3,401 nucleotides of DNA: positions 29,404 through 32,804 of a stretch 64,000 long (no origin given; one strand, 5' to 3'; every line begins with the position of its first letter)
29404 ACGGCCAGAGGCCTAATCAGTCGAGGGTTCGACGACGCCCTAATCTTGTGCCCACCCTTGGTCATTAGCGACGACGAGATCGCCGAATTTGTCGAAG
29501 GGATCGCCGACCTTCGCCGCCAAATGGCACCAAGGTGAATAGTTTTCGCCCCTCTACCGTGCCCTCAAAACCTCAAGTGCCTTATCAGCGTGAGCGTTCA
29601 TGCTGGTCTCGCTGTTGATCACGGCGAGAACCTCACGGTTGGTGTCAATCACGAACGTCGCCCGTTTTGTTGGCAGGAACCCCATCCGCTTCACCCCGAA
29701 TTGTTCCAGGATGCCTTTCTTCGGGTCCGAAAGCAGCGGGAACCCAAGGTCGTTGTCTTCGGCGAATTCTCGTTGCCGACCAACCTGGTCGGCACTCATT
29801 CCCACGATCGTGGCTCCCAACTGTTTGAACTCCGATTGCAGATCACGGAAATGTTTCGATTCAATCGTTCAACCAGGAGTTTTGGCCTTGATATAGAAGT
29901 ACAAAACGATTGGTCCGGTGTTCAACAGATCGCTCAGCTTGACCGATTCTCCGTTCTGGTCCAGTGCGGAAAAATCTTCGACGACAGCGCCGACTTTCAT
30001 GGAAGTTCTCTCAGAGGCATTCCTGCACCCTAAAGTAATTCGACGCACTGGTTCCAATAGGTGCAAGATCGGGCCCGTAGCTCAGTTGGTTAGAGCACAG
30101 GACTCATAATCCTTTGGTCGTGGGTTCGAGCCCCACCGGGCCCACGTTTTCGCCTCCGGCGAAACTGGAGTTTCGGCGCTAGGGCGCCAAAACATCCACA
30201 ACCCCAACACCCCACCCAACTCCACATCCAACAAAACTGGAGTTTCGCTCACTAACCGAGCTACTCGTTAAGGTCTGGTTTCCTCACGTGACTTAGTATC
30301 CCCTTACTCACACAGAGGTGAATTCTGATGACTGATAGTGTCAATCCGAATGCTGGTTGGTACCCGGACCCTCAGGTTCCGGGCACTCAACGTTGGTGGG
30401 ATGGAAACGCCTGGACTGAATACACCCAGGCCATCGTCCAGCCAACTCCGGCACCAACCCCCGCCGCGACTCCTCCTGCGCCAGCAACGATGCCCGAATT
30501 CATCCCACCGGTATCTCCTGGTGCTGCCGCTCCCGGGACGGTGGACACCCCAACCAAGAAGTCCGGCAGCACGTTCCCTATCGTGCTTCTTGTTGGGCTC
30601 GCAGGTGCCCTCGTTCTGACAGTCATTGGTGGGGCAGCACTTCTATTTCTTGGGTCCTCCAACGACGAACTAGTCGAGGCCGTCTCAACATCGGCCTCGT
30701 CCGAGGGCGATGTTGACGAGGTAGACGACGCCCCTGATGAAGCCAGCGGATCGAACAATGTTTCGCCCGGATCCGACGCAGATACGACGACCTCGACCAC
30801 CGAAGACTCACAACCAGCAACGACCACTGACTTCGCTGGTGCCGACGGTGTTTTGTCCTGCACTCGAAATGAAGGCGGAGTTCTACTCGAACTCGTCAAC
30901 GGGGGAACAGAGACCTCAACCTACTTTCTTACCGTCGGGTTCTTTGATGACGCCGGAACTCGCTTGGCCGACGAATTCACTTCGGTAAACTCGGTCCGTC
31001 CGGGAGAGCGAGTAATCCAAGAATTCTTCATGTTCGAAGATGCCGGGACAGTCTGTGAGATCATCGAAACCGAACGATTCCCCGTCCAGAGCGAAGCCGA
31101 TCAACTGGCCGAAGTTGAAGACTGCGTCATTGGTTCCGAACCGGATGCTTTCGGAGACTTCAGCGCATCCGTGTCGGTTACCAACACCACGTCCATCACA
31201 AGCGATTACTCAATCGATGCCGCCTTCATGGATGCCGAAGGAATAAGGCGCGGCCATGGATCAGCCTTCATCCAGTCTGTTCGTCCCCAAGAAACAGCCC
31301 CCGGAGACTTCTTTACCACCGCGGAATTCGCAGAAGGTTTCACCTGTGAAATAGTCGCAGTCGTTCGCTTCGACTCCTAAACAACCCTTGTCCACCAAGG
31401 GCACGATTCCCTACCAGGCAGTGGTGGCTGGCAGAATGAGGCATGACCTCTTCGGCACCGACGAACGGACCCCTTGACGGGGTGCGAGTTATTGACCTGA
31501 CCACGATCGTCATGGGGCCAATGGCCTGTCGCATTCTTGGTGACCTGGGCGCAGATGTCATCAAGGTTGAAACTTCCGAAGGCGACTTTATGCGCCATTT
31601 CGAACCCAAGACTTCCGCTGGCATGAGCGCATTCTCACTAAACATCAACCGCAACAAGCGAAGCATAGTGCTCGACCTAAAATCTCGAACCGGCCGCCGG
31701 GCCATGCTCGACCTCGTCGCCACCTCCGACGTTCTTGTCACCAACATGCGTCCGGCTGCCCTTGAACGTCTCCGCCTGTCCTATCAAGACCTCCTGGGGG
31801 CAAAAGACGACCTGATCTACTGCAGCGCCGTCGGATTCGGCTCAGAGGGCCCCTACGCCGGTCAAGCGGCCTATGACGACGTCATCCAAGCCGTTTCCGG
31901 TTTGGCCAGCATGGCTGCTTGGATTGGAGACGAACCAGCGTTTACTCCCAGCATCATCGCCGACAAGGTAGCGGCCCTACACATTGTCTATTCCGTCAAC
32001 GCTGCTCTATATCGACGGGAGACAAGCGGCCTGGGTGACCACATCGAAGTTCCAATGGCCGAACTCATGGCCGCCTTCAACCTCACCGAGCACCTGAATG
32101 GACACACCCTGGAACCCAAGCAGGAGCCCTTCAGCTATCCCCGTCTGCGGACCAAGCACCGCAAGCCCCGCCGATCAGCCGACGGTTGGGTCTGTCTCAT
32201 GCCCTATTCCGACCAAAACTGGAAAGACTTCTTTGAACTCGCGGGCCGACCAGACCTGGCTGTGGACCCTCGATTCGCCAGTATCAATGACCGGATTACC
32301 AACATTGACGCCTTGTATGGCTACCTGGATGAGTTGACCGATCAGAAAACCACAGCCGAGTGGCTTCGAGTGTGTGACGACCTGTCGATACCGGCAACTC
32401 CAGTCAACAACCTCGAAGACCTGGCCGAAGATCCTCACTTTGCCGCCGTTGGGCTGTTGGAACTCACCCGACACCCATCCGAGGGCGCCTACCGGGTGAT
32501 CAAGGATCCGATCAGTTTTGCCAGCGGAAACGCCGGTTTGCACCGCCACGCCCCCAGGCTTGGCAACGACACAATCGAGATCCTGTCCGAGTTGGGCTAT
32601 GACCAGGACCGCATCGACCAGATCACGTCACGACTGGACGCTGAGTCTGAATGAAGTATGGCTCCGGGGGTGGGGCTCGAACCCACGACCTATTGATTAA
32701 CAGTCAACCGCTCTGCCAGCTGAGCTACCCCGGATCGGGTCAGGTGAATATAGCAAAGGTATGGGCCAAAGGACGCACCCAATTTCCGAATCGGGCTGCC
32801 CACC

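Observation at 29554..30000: In-frame TGA exactly at the peroxidatic-cysteine codon of a Bcp/PrxQ peroxiredoxin: candidate selenoprotein (or Cys-to-stop pseudogene)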

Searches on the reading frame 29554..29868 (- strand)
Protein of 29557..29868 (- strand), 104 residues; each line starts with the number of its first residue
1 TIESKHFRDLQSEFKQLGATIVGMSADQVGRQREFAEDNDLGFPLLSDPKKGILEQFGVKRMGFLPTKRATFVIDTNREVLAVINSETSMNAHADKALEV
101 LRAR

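Call 10: find_encoding_contigs(protein=window:29554-29820:-, flank=10000, max_places=10)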
Protein window:29554-29820:- (88 aa): no gene with exactly this product is on record in the collection.

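Call 13: find_related_loci(query=window:29557-29868:-, collection=genome_contigs, flank=10000)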
Query seq(104 aa) (104 aa) in genome_contigs; peptide patterns used: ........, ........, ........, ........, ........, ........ (x = any residue, [..] = any of these).
558 stretches matched a pattern; 108 encode a relative of the query (tblastn E <= 1e-3); the best 80 are kept; 80 distinct loci.
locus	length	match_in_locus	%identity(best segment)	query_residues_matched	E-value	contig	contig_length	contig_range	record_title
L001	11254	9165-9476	87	1-104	1e-57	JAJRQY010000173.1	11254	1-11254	MAG: Actinomycetes bacterium isolate Dive100_bin2.26 k141_1200855, whole genome shotgun sequence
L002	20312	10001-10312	83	1-104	6e-56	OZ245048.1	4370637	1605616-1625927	MAG: Acidimicrobiales bacterium isolate fd8095d6-3f49-4c9a-911c-9a204c92b890 genome assembly, chromosome: 1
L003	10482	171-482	78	1-104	6e-52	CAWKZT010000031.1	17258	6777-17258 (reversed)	MAG: Acidimicrobiia bacterium isolate CB4_SCM.94 genome assembly, contig: Ga0302127_10000890, whole genome shotgun seque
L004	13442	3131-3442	76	1-104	5e-51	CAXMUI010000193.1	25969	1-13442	MAG: uncultured Acidimicrobiia bacterium isolate 10C-St8-MC-01_bin.19.orig genome assembly, contig: k141_2916540, whole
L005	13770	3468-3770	75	1-101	1e-48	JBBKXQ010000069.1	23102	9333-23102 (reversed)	MAG: Acidimicrobiales bacterium isolate metabat_bins.134 k119_114854, whole genome shotgun sequence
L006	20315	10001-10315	61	1-104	2e-37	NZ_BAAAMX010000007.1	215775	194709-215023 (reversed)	Actinomadura bangladeshensis strain JCM 13933 sequence007, whole genome shotgun sequence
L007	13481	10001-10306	63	1-101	7e-37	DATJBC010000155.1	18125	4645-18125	MAG TPA_asm: Acidimicrobiales bacterium isolate SMAG_U15344 k141_2963259, whole genome shotgun sequence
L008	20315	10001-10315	59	1-104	1e-36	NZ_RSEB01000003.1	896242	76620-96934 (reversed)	Glycomyces terrestris strain YIM 121974 Scaffold3, whole genome shotgun sequence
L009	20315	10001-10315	59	1-104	4e-36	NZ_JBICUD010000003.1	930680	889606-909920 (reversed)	Spirillospora sp. NPDC048911 NPDC048911_415_B11.ctg-0003, whole genome shotgun sequence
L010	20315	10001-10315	58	1-104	5e-36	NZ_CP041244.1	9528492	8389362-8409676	Actinomadura sp. WMMA1423 chromosome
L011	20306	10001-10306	60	1-101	3e-36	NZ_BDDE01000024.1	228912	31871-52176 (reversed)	Actinomadura sp. K4S16 strain NBRC 110471, whole genome shotgun sequence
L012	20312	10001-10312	59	1-103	4e-36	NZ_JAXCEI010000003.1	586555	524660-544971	Actinomadura monticuli strain DLS-62 contig3, whole genome shotgun sequence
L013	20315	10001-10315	59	1-104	4e-36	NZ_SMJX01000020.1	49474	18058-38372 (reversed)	Actinomadura sp. KC216 NODE_20_length_49474_cov_10.803, whole genome shotgun sequence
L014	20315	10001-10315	58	1-104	8e-36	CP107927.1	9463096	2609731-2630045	Spirillospora sp. NBC_00431 chromosome, complete genome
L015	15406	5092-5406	58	1-104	7e-35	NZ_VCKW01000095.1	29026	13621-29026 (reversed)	Actinomadura soli strain 14C53 NODE_95_length_29026_cov_9.29915, whole genome shotgun sequence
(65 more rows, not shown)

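Call 61: find_homologous_proteins(query=window:29557-29868:-)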
Query seq(104 aa) (104 aa): 3296 proteins with E <= 0.001 among 3298 candidates; the best 120 are listed.
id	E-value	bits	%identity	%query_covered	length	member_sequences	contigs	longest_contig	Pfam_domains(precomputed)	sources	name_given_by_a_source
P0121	3.8e-45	170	99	80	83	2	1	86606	PF00578.28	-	-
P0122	1.4e-42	162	82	91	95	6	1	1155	PF08534.17,PF00578.28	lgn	-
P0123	4.5e-37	144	86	78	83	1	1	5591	PF00578.28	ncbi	-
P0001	1.1e-35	140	67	100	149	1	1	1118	PF08534.17,PF00578.28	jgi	jgi:thioredoxin-dependent peroxiredoxin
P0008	1.4e-34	136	67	100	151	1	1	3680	PF08534.17,PF00578.28,PF13911.13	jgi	jgi:peroxiredoxin Q/BCP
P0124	1.7e-34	136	78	80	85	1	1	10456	PF08534.17,PF00578.28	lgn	-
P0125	3.8e-34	135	66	99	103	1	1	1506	PF08534.17,PF00578.28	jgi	jgi:peroxiredoxin Q/BCP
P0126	3.9e-34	135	66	99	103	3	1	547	PF08534.17,PF00578.28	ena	-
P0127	1.9e-33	132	77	80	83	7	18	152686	PF00578.28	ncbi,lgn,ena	-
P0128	2.6e-33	132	79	78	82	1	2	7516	PF00578.28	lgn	-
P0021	3.4e-33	132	66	100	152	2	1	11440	PF08534.17,PF00578.28,PF13911.13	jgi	jgi:thioredoxin-dependent peroxiredoxin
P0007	3.6e-33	132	67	100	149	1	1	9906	PF08534.17,PF00578.28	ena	-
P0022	5.1e-33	131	66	100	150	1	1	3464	PF08534.17,PF00578.28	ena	-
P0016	5.1e-33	131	66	100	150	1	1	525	PF08534.17,PF00578.28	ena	-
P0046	5.7e-33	131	65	100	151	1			PF08534.17,PF00578.28,PF13911.13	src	-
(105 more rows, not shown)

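Call 63: find_encoding_contigs(protein=P0121, flank=2000, max_places=3)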
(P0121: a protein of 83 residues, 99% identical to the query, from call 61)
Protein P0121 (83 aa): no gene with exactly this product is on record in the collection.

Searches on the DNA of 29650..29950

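Call 52: search_rna_families(source=window, start=29650, end=29950, threshold=evalue, max_evalue=10)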
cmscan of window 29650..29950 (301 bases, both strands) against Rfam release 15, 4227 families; matches with E-value up to 10: 1.
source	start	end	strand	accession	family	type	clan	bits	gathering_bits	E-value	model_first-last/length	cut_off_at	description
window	29730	29789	+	RF02113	DLG2-AS1_2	Gene; lncRNA;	-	10.6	70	1.5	154-215/215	no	DLG2 antisense RNA 1 conserved region 2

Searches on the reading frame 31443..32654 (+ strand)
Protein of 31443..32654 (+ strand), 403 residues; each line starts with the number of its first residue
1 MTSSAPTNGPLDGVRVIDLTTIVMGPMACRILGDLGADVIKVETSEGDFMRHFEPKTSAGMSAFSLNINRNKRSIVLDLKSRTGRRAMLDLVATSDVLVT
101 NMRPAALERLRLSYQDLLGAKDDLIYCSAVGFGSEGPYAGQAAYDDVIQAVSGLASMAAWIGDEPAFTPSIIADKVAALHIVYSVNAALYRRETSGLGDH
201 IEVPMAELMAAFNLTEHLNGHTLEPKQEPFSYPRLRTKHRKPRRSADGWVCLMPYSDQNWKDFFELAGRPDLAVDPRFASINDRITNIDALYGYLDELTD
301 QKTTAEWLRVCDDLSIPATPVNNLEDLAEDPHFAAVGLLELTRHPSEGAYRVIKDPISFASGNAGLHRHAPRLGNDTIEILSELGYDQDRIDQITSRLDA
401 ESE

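Call 12: find_encoding_contigs(protein=window:31443-32654:+, flank=10000, max_places=10)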
Protein window:31443-32654:+ (403 aa): no gene with exactly this product is on record in the collection.
